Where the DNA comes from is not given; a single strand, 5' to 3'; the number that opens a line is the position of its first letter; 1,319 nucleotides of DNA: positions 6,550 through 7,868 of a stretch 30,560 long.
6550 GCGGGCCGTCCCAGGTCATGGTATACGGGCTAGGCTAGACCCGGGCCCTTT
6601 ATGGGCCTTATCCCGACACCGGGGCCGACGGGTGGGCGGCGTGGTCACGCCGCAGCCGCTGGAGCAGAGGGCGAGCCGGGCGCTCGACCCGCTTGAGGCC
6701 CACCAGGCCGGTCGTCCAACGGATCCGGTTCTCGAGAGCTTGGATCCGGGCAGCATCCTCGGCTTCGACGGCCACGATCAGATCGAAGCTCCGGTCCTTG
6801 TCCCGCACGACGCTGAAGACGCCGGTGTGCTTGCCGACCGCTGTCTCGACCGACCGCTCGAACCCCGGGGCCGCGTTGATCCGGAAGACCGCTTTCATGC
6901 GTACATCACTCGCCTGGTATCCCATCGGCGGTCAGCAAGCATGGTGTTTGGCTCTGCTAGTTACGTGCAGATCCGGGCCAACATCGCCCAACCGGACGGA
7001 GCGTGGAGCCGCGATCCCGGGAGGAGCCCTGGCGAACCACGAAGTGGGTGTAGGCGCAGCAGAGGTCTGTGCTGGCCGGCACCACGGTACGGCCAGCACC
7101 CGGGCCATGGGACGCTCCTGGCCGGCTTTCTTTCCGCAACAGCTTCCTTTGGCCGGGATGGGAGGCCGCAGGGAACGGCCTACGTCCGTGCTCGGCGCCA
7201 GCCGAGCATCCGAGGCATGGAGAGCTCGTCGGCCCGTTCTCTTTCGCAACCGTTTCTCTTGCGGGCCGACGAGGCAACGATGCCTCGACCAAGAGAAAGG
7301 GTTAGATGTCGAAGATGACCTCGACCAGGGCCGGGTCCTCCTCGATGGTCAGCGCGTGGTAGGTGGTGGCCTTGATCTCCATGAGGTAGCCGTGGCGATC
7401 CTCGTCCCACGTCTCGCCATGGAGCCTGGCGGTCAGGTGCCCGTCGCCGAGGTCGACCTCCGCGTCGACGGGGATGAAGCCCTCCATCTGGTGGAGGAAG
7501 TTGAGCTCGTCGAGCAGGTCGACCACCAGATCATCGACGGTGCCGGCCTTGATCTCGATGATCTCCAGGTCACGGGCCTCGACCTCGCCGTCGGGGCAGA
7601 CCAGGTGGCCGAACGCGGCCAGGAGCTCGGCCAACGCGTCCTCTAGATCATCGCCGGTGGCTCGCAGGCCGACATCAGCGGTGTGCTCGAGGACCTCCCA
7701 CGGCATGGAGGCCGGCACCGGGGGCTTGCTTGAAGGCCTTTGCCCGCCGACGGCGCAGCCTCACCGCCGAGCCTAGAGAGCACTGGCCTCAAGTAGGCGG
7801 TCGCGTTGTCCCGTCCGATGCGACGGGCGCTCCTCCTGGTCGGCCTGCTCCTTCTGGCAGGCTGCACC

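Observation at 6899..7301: Candidate novel structured RNA embedded in the archease-rtcB RNA ligase locus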

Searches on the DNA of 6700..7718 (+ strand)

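Call 4: search_rna_families(source=window, start=6700, end=7500, threshold=evalue, max_evalue=10, show_alignments=3)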
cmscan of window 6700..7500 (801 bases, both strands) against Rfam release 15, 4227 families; matches with E-value up to 10: 9.
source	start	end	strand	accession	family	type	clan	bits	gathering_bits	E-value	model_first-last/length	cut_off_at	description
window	7456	7500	+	RF01549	TB8Cs2H1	Gene; snRNA; snoRNA; HACA-box;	-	18.1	40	0.76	1-64/65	3'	Trypanosomatid snoRNA TB8Cs2H1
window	7068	7183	+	RF02655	BSR0441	Gene; sRNA;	-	17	291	0.074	1-240/240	no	Brucella BSR0441 sRNA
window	7106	7248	-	RF01969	RMST_8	Gene; lncRNA;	-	16.8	80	1.8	1-143/143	no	Rhabdomyosarcoma 2 associated transcript conserved region 8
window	7270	7287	+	RF01330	CRISPR-DR16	Gene; CRISPR;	-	15.9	35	1.7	7-24/37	no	CRISPR RNA direct repeat element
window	7159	7294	-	RF02809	RsmW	Gene; sRNA;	CL00106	15.7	52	4.4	1-124/124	no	RsmW RNA family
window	7165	7202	+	RF03595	mir-3569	Gene; miRNA;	-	15.7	50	4.8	1-58/58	no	mir-3569 microRNA precursor family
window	7097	7160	-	RF00805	mir-351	Gene; miRNA;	-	15.6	70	3.3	1-75/75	no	mir-351 microRNA precursor family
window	7318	7403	+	RF01781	ASdes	Gene; sRNA;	-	15.2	40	2.3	1-68/68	no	ASdes TB sRNA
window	7447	7492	-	RF01307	sR55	Gene; snRNA; snoRNA; CD-box;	-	12.4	35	6.6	1-65/65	no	Small nucleolar RNA sR55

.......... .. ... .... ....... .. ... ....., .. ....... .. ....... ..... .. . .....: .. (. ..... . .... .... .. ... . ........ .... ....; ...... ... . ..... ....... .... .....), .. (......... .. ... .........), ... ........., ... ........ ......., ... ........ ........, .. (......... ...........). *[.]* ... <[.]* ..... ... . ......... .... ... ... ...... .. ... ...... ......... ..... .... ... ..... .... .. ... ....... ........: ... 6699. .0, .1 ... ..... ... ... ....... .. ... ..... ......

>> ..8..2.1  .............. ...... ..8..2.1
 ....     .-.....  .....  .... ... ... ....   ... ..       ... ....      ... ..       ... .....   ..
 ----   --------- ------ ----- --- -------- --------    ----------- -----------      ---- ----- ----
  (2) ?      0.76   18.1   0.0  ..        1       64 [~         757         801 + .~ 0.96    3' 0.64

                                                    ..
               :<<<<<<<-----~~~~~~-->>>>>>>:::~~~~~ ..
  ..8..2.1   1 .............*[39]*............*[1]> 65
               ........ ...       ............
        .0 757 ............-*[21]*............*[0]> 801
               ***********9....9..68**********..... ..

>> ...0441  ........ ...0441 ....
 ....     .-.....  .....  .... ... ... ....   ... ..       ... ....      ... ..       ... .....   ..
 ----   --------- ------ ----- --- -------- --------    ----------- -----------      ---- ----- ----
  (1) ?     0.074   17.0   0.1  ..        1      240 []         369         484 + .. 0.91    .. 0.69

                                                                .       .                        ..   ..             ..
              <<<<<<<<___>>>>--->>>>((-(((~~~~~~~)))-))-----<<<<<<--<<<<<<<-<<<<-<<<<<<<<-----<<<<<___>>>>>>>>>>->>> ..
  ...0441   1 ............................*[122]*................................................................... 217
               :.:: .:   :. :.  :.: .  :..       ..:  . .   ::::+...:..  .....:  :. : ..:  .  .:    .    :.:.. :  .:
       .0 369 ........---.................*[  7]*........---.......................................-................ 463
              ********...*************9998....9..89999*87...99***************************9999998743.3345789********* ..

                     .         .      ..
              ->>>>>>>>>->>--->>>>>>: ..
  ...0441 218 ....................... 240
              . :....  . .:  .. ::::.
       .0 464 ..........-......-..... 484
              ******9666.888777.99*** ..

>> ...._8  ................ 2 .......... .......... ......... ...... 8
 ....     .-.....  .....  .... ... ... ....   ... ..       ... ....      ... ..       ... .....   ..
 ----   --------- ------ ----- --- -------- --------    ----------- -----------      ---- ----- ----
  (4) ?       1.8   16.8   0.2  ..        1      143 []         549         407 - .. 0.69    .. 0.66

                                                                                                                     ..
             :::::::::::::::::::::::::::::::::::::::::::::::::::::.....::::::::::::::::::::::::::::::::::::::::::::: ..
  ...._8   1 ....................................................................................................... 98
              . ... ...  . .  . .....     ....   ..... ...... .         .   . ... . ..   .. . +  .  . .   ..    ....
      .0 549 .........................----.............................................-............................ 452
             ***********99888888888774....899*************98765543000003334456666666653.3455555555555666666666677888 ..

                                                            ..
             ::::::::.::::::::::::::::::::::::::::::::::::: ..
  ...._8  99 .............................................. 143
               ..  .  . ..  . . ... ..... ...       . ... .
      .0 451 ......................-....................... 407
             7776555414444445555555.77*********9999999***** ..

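Call 30: build_rna_model(alignment_id=A4, structure=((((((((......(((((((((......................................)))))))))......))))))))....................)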
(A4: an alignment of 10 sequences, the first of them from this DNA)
Model R1 built from alignment A4 (10 sequences, 104 columns); structure: as given.
model positions 98; base pairs 17; branch points 0; effective number of sequences 2.34; information 0.59 bits per position. Calibrated on 0.2 Mb of random sequence (short: E-values are rough).
structure used (alignment columns):
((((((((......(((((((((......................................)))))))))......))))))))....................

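Call 31: search_with_rna_model(model_id=R1, sources=[window, L001, L002, L003, L004, L005, L006, L007, L008, L009, L010, L011, L012, L013, L014, L015, L016, L017, L018, L019, L020, L021, L022, L023, L024, L025, L026, L027, L028, L029, L030, L031, L032, L033, L034, L035, L036, L037, L038, L039, L040, L041, L042, L043, L044, L045, L046, L047, L048, L049, L050, L051, L052, L053, L054, L055, L056, L057, L058, L059, L060, L061, L062, L063, L064], max_evalue=1)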
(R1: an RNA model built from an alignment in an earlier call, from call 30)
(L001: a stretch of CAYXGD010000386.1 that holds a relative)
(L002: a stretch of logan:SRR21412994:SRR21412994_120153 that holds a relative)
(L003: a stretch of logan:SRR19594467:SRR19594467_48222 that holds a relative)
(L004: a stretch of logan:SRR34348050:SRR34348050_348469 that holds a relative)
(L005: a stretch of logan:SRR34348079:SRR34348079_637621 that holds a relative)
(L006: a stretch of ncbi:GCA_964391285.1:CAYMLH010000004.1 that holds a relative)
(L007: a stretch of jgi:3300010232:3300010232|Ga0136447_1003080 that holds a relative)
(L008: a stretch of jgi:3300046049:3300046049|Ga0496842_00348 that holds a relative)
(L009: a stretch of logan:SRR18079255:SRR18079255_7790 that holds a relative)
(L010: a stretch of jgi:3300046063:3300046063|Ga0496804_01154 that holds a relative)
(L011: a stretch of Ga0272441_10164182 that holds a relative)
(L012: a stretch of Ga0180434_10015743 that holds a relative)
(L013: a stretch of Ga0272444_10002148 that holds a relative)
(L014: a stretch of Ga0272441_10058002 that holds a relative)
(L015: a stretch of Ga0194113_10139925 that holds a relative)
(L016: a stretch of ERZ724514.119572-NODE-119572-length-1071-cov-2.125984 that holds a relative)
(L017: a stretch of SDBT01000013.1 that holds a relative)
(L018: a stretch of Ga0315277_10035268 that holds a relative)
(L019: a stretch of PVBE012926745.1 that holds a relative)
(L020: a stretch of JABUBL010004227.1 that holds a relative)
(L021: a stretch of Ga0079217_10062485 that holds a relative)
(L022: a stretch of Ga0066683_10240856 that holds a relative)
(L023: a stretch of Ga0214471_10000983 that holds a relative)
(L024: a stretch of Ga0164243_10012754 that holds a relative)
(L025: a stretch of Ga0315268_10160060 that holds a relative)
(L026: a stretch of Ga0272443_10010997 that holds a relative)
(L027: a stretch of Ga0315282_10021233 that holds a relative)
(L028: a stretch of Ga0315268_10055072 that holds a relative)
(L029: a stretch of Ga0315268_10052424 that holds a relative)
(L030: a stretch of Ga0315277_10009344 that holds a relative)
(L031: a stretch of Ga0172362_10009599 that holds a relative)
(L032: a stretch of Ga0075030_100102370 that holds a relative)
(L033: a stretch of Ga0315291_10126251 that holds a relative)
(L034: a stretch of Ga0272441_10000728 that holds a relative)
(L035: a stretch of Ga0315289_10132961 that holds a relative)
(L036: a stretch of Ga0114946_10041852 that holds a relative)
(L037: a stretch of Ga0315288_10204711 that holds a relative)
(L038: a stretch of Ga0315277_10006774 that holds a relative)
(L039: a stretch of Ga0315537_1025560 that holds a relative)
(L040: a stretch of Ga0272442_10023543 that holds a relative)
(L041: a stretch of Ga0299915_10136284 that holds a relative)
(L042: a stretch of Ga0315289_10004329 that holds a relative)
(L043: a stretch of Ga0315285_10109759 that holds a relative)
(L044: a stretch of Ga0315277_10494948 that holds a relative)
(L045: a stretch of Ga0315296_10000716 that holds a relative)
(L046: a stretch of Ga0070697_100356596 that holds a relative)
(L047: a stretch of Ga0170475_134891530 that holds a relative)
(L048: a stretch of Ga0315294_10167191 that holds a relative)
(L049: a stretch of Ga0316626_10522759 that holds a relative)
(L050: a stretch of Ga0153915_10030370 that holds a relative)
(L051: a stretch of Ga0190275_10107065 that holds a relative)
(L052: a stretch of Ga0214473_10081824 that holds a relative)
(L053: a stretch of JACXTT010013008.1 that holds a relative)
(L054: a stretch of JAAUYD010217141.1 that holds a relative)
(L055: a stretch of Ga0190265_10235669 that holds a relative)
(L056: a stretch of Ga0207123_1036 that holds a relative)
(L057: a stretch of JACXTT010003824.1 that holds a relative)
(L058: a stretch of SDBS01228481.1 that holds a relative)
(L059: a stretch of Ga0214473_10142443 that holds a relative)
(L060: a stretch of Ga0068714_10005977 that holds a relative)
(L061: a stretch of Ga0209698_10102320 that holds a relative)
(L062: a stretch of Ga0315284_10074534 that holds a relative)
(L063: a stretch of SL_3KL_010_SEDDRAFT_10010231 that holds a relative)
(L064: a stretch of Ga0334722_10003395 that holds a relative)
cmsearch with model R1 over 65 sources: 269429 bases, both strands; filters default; matches with E-value up to 1: 18.
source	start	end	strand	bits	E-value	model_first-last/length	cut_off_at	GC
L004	4736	4833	-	103.1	8.6e-24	1-98/98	no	0.58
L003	1743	1840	-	103.1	8.8e-24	1-98/98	no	0.63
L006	4430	4528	-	92.8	3.9e-21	1-98/98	no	0.61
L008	4414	4512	-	89.4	3e-20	1-98/98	no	0.6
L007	4414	4512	-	88.6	4.8e-20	1-98/98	no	0.59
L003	1600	1694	-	88.4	5.4e-20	1-98/98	no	0.59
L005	875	968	-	86.7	1.5e-19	1-98/98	no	0.6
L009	4424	4524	-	86.2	2e-19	1-98/98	no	0.61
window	7211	7304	+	85.9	2.4e-19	1-98/98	no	0.6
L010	1604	1704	-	82.5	1.8e-18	1-98/98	no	0.59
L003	954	1047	-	51.4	2e-10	1-98/98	no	0.65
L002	5405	5476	-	40.6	1.3e-07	29-98/98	5'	0.46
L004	4701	4795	+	25.1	0.0013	1-98/98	no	0.55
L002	5373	5464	+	23.3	0.0037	1-98/98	no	0.52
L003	1617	1658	+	15.5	0.38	1-98/98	no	0.62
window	7109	7170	+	15.5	0.38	9-73/98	no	0.66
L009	4382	4482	+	14.2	0.81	1-98/98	no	0.61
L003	1687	1802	+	14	0.95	1-98/98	no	0.69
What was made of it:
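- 7100..7185 (+): Decayed second copy of the module. H-like strand at 7126-7135, W-like strand at 7143-7152, A-like tract at 7170-7175. P1 is lost and P2 is interrupted. L003 has an intact copy at the same place (103 bits, call 31).
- It is found nowhere else in the 30.5-kb window and in none of 54 loci with distant archeases (call 31).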

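Call 32: search_with_rna_model(model_id=R1, sources=[L003, window], max_evalue=1, show_alignments=6, filters=off)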
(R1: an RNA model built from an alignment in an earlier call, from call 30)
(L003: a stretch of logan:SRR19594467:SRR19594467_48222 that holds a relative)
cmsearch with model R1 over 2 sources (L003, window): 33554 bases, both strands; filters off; matches with E-value up to 1: 7.
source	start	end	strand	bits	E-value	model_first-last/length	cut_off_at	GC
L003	1743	1840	-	103.1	1.1e-24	1-98/98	no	0.63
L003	1600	1694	-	88.4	6.7e-21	1-98/98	no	0.59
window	7211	7304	+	85.9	3e-20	1-98/98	no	0.6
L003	954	1047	-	51.4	2.5e-11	1-98/98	no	0.65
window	7109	7170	+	15.5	0.047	9-73/98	no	0.66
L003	1617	1658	+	15.5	0.047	1-98/98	no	0.62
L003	1687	1802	+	14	0.12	1-98/98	no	0.69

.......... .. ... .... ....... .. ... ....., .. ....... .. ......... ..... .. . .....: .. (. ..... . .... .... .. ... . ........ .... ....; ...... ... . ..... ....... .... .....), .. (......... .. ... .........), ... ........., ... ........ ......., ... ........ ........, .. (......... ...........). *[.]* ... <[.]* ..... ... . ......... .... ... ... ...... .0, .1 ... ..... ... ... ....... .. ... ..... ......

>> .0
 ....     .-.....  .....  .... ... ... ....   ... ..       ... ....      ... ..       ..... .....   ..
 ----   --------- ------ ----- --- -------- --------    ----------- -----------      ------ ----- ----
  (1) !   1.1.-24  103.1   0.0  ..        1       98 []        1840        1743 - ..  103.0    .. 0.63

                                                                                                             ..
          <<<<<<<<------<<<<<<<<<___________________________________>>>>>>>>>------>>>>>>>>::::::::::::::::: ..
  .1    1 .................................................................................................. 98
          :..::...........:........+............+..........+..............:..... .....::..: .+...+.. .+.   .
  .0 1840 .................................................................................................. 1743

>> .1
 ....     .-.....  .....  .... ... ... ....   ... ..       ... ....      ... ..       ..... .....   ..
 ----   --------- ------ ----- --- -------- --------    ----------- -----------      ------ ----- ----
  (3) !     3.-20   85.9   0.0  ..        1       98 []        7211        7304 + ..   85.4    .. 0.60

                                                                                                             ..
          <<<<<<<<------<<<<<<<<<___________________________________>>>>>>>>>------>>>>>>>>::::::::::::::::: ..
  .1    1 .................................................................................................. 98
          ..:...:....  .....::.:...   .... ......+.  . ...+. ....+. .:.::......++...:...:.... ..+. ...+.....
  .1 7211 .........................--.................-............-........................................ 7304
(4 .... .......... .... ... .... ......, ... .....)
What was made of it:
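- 7100..7185 (+): CM hit at 7109-7170 scores only 15.5 bits (calls 31, 32).
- Checked: It is a decayed duplicate of the 7211-7301 module (15.5 bits, call 32).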

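Call 40: search_with_rna_model(model_id=R1, sources=[L065, L066, L067, L068], max_evalue=1, show_alignments=6, filters=off)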
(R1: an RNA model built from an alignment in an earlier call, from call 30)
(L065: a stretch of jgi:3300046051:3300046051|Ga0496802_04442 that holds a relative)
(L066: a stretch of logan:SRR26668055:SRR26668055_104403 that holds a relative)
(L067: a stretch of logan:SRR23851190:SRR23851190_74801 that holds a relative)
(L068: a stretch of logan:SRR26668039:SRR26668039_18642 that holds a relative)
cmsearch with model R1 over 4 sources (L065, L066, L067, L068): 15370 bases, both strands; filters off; matches with E-value up to 1: 3.
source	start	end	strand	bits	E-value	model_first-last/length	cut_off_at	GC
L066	3420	3456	-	13.2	0.088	1-98/98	no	0.59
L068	164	225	+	10.4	0.46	1-98/98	no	0.74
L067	3079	3153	-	9.9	0.6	1-98/98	no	0.68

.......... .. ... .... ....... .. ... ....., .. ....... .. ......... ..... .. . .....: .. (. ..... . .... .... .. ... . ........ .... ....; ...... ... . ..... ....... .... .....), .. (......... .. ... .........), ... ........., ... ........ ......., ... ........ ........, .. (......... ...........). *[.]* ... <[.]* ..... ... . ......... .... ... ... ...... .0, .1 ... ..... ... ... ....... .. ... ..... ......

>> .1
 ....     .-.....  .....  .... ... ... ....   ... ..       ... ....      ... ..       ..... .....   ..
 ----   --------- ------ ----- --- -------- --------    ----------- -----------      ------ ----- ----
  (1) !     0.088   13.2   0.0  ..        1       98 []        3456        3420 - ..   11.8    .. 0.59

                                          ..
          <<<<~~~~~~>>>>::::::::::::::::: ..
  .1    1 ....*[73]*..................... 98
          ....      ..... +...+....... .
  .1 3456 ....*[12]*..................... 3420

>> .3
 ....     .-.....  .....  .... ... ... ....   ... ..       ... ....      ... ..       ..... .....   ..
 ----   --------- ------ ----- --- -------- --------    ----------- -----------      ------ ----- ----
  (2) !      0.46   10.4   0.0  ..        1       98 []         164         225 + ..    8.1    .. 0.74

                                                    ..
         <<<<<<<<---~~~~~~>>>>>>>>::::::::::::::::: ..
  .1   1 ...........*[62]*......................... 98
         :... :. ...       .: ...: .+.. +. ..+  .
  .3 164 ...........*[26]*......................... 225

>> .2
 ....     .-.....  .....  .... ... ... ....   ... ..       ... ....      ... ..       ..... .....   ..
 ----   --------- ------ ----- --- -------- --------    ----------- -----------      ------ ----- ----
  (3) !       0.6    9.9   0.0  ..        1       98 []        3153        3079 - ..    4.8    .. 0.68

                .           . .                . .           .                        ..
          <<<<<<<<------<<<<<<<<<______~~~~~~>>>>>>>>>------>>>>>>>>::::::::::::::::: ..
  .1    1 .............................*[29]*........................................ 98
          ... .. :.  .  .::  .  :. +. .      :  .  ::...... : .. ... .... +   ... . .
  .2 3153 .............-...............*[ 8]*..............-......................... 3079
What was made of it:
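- There are no dispersed copies in about 75 kb of same-lineage DNA or in the window (calls 31, 40).
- Tried and rejected: Dispersed repeat or MITE: there are no other copies in the window or in the same-lineage loci (calls 31, 40).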

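Call 51: search_with_rna_model(model_id=R1, sources=[L069, L070, L071, L072], max_evalue=10, show_alignments=3)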
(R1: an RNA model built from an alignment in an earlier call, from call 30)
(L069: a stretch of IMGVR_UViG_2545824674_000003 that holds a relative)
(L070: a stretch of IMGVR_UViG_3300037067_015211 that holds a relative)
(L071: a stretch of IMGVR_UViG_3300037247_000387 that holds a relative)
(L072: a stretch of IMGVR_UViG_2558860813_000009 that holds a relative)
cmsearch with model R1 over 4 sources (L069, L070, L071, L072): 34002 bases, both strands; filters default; matches with E-value up to 10: 0.
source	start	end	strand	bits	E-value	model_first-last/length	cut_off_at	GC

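Call 53: search_rna_families(sources=[L010, L065, L007, L006, L003, L009], threshold=evalue, max_evalue=0.5)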
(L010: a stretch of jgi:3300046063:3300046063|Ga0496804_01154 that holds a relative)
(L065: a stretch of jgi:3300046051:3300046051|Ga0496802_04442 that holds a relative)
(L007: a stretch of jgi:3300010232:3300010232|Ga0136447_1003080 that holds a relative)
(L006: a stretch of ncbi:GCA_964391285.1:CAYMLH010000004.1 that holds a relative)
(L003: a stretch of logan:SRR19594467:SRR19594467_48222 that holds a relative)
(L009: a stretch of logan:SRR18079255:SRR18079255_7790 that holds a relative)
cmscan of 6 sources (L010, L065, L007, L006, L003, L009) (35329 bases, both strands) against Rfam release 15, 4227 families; matches with E-value up to 0.5: 0.
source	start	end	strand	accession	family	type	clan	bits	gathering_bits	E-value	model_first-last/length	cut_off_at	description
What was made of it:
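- On ENE / ENE+A triple-helix stability elements: No such family appears even at E<=10 in 6700-7500, or at E<=0.5 in six related loci (calls 4, 53).
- Closest known: ENE plus genomically encoded A-rich tract at the 3' ends of MALAT1 and MEN-beta. Different: There is no sequence or Rfam similarity (calls 4, 53).
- There is no Rfam riboswitch hit (calls 4, 53).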
